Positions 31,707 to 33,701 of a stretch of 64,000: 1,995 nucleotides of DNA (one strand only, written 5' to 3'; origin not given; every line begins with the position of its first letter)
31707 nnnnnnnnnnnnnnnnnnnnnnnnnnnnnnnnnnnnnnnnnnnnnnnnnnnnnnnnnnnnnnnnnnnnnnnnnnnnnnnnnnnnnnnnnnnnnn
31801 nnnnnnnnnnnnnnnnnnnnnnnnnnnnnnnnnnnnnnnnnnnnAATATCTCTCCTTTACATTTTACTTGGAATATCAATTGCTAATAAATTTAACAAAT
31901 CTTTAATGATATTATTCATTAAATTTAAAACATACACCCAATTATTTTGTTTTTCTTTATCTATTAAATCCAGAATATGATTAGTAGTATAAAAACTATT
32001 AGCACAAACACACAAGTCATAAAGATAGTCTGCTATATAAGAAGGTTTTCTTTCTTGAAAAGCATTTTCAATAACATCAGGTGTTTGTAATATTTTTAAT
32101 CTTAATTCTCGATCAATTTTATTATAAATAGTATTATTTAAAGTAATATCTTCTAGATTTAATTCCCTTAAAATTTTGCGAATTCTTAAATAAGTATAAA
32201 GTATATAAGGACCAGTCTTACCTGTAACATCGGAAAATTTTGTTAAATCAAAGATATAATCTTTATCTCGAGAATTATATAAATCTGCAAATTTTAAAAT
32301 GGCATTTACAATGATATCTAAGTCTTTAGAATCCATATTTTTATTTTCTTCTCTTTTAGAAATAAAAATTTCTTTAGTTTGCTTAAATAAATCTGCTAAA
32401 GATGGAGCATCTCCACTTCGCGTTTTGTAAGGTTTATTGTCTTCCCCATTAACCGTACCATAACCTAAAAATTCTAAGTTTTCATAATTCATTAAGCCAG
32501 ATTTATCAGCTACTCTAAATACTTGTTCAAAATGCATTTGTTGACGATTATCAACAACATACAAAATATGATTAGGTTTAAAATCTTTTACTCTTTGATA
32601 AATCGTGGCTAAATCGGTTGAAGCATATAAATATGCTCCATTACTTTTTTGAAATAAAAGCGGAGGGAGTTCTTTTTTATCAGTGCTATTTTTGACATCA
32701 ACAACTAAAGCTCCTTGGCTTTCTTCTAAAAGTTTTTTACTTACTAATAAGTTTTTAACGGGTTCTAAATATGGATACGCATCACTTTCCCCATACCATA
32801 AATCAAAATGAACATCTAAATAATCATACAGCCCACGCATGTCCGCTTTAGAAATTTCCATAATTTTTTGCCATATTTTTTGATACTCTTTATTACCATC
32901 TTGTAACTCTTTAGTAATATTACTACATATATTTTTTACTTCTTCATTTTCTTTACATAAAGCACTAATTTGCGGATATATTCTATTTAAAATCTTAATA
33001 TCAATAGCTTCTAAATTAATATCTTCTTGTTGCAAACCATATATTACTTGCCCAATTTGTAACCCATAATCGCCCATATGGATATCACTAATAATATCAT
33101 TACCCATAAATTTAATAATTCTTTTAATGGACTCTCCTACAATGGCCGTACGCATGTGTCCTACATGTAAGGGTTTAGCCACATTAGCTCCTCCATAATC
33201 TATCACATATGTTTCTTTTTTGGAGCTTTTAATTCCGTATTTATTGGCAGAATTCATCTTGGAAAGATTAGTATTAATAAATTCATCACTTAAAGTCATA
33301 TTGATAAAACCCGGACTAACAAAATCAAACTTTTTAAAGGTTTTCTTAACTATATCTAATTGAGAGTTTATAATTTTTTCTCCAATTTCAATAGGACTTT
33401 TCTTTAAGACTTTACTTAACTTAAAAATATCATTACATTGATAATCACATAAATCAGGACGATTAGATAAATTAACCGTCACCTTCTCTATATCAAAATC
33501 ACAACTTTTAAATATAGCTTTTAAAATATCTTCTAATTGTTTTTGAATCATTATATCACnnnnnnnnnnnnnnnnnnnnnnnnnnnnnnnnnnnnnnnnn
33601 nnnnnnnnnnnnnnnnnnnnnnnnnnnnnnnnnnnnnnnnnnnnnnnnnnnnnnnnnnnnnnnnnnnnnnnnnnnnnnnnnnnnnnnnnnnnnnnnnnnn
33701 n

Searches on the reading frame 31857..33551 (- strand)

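Call 82: search_protein_families(library=pfam, proteins=[window:31857-33551:-], max_evalue=0.00001)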
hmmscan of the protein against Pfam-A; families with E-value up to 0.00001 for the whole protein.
window:31857-33551:- (564 aa): 3 families
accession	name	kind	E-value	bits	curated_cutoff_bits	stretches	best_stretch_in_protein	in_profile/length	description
PF00750.26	tRNA-synt_1d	-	1.6e-68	231.7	23.3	1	100-435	7-348/349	tRNA synthetases class I (R), catalytic domain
PF05746.21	DALR_1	-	5.4e-18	65.6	22.3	1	450-564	1-117/117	DALR anticodon binding domain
PF03485.21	Arg_tRNA_synt_N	-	6.6e-15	55.9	21.5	1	2-87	3-85/85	Arginyl tRNA synthetase N terminal domain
